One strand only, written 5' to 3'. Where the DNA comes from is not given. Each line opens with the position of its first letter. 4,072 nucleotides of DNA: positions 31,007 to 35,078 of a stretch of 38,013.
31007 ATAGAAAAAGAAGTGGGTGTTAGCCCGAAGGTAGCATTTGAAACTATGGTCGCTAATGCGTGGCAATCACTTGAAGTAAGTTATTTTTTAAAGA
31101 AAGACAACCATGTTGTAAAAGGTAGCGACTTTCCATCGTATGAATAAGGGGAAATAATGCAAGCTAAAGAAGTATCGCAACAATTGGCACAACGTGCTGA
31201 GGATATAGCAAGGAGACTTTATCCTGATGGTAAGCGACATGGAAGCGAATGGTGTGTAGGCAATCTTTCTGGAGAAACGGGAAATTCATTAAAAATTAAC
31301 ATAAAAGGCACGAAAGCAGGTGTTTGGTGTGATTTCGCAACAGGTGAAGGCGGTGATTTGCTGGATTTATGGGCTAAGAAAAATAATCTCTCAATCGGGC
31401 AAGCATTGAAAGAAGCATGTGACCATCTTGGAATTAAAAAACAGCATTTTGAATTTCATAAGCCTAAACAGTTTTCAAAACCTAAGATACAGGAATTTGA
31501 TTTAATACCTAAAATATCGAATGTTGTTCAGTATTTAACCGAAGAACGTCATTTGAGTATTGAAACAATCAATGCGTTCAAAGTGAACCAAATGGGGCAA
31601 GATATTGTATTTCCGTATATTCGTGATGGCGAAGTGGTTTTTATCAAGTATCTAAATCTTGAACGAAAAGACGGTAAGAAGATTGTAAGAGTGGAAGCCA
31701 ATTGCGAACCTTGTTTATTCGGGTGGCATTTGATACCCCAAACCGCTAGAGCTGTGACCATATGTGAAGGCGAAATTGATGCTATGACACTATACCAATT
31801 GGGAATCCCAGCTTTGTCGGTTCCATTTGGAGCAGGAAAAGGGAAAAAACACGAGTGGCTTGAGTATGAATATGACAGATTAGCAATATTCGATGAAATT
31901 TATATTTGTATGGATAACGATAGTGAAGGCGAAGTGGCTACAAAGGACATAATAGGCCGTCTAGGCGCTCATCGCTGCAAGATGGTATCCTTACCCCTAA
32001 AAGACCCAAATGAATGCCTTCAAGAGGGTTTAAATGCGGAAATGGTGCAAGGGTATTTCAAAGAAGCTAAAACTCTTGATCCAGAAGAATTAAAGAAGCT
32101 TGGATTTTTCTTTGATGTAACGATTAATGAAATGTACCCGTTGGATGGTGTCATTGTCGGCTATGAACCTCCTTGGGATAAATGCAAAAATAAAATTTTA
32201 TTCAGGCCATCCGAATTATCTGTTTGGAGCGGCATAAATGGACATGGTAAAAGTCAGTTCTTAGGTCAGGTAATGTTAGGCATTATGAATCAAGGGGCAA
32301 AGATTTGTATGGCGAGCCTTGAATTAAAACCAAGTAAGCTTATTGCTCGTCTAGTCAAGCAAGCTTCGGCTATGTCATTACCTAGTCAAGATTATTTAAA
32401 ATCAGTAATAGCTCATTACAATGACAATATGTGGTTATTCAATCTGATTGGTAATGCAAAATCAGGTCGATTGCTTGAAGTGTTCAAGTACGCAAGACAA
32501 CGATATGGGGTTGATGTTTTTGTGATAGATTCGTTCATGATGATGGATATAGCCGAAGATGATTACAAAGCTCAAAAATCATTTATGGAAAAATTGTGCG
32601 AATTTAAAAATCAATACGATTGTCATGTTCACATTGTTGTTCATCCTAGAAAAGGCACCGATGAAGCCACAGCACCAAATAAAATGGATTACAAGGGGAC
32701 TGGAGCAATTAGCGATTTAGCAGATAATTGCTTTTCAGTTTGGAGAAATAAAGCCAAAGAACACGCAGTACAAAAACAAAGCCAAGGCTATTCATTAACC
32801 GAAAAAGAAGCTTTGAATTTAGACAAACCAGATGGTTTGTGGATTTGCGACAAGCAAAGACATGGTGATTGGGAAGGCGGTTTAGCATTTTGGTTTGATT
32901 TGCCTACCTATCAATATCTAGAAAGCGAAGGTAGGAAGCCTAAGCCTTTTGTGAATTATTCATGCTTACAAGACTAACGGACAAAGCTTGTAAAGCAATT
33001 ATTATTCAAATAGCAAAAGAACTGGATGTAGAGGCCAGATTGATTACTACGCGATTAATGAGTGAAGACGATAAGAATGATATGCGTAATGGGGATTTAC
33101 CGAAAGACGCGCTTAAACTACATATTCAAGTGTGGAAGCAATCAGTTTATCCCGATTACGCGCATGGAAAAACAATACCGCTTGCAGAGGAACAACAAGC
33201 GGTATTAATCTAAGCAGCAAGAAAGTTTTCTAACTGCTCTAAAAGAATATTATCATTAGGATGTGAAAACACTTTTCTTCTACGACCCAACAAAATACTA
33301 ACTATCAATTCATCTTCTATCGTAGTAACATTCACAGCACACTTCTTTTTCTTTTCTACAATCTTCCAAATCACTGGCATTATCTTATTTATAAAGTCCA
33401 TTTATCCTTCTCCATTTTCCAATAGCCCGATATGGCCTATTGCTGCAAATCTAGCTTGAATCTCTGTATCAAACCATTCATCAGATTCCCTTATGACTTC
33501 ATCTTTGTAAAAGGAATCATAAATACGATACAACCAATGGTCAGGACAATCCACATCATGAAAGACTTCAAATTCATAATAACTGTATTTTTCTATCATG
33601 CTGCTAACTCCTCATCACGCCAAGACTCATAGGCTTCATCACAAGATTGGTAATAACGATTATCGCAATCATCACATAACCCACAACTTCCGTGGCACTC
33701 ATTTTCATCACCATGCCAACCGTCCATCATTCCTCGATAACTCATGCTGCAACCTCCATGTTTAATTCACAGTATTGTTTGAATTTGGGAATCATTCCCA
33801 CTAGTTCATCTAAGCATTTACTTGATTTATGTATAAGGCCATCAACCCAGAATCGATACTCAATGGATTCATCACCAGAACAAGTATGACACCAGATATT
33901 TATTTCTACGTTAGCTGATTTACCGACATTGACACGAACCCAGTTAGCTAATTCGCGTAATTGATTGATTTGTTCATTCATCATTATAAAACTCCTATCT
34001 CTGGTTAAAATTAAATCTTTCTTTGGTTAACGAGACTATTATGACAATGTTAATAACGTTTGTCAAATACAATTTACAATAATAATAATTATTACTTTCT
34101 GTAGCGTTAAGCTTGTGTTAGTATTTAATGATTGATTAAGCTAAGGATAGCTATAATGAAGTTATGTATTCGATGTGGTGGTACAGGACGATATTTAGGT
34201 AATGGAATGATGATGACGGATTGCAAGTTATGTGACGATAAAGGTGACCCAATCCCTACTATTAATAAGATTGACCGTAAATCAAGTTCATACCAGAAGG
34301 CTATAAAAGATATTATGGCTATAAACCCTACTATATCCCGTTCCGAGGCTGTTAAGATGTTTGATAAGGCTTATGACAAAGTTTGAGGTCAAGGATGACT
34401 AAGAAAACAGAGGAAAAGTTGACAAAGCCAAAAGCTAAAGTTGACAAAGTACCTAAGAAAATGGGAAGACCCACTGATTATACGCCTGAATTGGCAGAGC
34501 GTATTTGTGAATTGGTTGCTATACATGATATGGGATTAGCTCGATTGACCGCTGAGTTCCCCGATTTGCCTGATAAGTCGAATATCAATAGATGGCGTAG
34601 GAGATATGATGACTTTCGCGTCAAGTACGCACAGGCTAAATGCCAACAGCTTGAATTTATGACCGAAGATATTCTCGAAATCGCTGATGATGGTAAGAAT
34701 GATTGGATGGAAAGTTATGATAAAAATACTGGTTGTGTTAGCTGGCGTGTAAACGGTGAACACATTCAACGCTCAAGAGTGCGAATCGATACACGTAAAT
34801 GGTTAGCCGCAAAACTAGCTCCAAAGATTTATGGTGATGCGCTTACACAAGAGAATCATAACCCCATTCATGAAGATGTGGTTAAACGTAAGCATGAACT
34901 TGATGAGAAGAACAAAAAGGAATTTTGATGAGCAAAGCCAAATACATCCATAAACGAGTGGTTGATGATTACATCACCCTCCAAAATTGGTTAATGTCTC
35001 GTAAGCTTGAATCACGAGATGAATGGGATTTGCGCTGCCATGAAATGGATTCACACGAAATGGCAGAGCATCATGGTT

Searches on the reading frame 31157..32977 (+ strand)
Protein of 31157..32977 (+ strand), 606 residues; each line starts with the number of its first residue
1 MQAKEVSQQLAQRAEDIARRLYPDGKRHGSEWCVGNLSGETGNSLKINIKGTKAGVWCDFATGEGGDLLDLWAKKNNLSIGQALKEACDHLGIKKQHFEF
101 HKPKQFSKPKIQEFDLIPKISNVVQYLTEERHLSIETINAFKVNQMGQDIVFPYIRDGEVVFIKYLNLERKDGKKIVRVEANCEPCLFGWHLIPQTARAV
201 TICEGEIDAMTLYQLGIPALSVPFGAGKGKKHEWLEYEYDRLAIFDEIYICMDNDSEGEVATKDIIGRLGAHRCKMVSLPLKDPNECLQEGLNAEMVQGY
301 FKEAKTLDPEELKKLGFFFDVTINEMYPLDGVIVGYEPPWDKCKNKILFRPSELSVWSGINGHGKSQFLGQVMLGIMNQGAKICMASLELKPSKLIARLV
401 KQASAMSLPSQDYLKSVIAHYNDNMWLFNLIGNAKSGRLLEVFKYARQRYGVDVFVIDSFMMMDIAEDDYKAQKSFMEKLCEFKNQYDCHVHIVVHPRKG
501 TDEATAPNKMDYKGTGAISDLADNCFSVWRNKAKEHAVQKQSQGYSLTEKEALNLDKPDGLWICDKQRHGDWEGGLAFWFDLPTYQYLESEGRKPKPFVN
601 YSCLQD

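Call 68: search_protein_families(library=pfam, proteins=[window:31157-32977:+], max_evalue=0.01)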
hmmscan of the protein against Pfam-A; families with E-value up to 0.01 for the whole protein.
window:31157-32977:+ (606 aa): 5 families
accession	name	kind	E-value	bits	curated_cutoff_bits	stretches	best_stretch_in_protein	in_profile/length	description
PF13155.12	Toprim_2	-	1.1e-10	42.1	22.1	1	202-288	2-88/88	Toprim-like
PF13481.12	AAA_25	-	5e-08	33.2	27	1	351-501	32-194/195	AAA domain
PF03796.21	DnaB_C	-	5.2e-06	26.5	27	1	349-571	16-238/255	DnaB-like helicase C terminal domain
PF13662.12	Toprim_4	-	1.2e-05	25.9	25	1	200-273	3-78/85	Toprim domain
PF01751.28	Toprim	-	0.001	19.6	23.1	1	200-269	2-84/96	Toprim domain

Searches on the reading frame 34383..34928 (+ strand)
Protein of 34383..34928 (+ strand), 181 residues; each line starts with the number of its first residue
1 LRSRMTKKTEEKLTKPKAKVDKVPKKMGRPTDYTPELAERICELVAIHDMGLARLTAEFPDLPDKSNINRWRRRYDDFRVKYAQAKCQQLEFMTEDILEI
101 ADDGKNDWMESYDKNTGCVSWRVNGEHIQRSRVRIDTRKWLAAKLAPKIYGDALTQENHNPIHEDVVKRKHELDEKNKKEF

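Call 69: search_protein_families(library=pfam, proteins=[window:34383-34928:+], max_evalue=0.01)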
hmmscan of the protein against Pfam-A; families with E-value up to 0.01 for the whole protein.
window:34383-34928:+ (181 aa): 1 family
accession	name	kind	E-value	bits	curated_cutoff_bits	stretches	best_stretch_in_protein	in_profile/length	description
PF20901.3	Sf6_terminase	-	5.7e-29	100.7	27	1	33-157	1-106/106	Bacteriophage Sf6, terminase small subunit-like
